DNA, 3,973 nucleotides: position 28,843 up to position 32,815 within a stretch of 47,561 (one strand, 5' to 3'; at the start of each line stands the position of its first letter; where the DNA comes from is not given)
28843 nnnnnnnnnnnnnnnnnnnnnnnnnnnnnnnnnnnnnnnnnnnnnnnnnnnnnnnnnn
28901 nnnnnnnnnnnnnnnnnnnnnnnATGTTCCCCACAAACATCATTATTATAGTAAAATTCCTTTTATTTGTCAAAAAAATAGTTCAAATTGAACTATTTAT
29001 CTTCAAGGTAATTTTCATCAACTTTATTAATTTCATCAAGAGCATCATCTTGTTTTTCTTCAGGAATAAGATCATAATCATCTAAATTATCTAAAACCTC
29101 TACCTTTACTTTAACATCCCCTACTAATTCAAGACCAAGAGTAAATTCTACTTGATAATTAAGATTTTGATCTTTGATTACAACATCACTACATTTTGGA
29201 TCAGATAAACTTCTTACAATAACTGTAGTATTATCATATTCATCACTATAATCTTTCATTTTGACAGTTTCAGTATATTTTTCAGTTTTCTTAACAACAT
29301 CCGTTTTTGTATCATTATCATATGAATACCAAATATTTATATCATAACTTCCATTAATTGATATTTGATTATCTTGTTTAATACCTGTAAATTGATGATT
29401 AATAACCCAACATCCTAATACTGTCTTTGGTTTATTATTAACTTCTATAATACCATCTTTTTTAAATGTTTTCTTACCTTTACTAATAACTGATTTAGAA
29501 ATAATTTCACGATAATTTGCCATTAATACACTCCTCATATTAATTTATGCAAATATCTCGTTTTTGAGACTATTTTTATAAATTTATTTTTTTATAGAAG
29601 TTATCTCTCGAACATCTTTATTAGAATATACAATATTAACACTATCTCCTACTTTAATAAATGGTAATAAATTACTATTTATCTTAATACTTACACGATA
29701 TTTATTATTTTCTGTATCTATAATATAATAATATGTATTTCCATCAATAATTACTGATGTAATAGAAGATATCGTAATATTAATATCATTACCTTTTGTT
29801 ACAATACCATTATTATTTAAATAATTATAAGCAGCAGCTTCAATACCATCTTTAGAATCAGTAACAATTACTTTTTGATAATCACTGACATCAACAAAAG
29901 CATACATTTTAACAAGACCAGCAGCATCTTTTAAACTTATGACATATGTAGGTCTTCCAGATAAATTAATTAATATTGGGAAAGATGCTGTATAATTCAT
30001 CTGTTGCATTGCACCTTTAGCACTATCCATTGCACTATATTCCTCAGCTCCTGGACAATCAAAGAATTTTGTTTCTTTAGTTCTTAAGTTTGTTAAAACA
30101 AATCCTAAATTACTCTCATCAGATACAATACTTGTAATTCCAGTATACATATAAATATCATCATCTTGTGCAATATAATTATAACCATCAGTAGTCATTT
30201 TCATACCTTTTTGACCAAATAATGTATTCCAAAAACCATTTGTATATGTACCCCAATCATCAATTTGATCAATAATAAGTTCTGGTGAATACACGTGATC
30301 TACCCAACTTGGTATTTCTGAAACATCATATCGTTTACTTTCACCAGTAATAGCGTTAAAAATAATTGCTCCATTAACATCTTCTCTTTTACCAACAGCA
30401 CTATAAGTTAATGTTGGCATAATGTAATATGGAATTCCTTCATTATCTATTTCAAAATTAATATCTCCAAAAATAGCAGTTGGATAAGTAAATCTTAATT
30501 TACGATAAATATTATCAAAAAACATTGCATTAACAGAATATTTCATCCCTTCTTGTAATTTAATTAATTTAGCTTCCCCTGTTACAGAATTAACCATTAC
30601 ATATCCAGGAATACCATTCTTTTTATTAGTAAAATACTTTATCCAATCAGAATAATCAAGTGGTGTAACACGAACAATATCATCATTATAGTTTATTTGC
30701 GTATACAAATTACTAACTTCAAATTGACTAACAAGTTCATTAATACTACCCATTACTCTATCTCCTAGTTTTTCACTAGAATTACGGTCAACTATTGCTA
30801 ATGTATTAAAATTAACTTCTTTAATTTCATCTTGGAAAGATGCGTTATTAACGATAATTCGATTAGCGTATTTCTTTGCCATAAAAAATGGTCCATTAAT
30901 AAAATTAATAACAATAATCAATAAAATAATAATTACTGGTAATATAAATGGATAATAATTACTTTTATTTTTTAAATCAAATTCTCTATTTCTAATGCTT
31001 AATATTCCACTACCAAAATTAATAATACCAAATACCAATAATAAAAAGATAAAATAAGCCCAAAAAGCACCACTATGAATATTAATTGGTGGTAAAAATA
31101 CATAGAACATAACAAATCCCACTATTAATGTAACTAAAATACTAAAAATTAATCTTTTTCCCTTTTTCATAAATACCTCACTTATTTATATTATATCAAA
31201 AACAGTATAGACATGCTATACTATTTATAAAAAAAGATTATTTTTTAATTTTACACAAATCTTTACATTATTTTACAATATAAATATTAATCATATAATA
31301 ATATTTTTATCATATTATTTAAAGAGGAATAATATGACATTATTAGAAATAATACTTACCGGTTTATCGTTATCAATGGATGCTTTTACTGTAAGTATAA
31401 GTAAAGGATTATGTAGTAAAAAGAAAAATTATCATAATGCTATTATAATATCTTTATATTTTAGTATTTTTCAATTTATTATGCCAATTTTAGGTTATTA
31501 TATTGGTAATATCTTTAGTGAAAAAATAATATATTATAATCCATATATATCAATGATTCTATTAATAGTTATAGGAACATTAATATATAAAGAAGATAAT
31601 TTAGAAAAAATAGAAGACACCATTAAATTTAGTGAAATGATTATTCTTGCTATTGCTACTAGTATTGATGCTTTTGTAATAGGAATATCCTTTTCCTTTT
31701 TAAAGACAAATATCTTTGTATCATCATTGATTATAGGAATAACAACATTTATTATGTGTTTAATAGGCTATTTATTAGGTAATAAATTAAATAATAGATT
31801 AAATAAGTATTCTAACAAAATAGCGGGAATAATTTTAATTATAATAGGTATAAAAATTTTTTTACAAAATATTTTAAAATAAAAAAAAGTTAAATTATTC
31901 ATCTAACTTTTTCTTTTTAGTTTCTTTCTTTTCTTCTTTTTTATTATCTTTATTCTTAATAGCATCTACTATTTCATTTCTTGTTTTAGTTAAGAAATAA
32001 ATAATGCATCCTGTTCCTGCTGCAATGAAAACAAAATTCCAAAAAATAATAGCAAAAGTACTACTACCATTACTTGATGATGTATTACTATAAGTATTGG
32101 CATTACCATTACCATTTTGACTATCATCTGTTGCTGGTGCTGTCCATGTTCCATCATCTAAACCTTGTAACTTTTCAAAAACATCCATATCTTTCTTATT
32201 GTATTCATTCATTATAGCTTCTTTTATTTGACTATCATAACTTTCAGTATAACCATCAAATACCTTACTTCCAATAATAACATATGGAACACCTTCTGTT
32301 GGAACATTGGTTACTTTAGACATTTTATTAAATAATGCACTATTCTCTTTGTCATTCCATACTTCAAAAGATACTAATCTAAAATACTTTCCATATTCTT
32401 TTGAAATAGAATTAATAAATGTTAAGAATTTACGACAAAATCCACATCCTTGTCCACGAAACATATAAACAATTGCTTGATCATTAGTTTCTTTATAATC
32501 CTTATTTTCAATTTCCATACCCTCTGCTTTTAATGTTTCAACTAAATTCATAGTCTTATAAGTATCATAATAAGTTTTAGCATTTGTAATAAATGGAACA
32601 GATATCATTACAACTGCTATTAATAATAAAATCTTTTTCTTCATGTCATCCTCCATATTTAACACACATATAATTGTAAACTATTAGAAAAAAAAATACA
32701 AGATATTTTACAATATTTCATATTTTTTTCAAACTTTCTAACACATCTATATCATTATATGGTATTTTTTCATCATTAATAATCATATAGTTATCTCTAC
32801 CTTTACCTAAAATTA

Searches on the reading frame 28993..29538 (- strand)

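Call 9: search_protein_families(library=pfam, proteins=[window:28993-29538:-], max_evalue=0.001)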
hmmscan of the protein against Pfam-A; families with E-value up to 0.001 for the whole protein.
window:28993-29538:- (181 aa): 1 family
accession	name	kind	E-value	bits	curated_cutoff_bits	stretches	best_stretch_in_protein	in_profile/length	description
PF10628.14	CotE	-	3.9e-43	147.4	25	1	8-179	1-176/177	Outer spore coat protein E (CotE)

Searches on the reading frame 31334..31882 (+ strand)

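Call 9: search_protein_families(library=pfam, proteins=[window:31334-31882:+], max_evalue=0.001)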
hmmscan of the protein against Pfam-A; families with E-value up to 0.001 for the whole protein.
window:31334-31882:+ (182 aa): 2 families
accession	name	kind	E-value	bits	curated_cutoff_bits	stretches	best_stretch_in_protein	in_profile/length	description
PF02659.21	Mntp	-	1.6e-41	142.1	24.4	1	32-176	3-152/152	Putative manganese efflux pump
PF01925.25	TauE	-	0.00068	19.8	32.6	0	129-174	190-236/237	Sulfite exporter TauE/SafE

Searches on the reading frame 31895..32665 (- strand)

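Call 9: search_protein_families(library=pfam, proteins=[window:31895-32665:-], max_evalue=0.001)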
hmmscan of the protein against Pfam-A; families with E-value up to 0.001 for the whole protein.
window:31895-32665:- (256 aa): 1 family
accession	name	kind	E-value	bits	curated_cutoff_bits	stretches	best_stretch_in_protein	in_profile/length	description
PF13098.12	Thioredoxin_2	-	5.3e-05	23.9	27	1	60-135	3-85/104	Thioredoxin-like domain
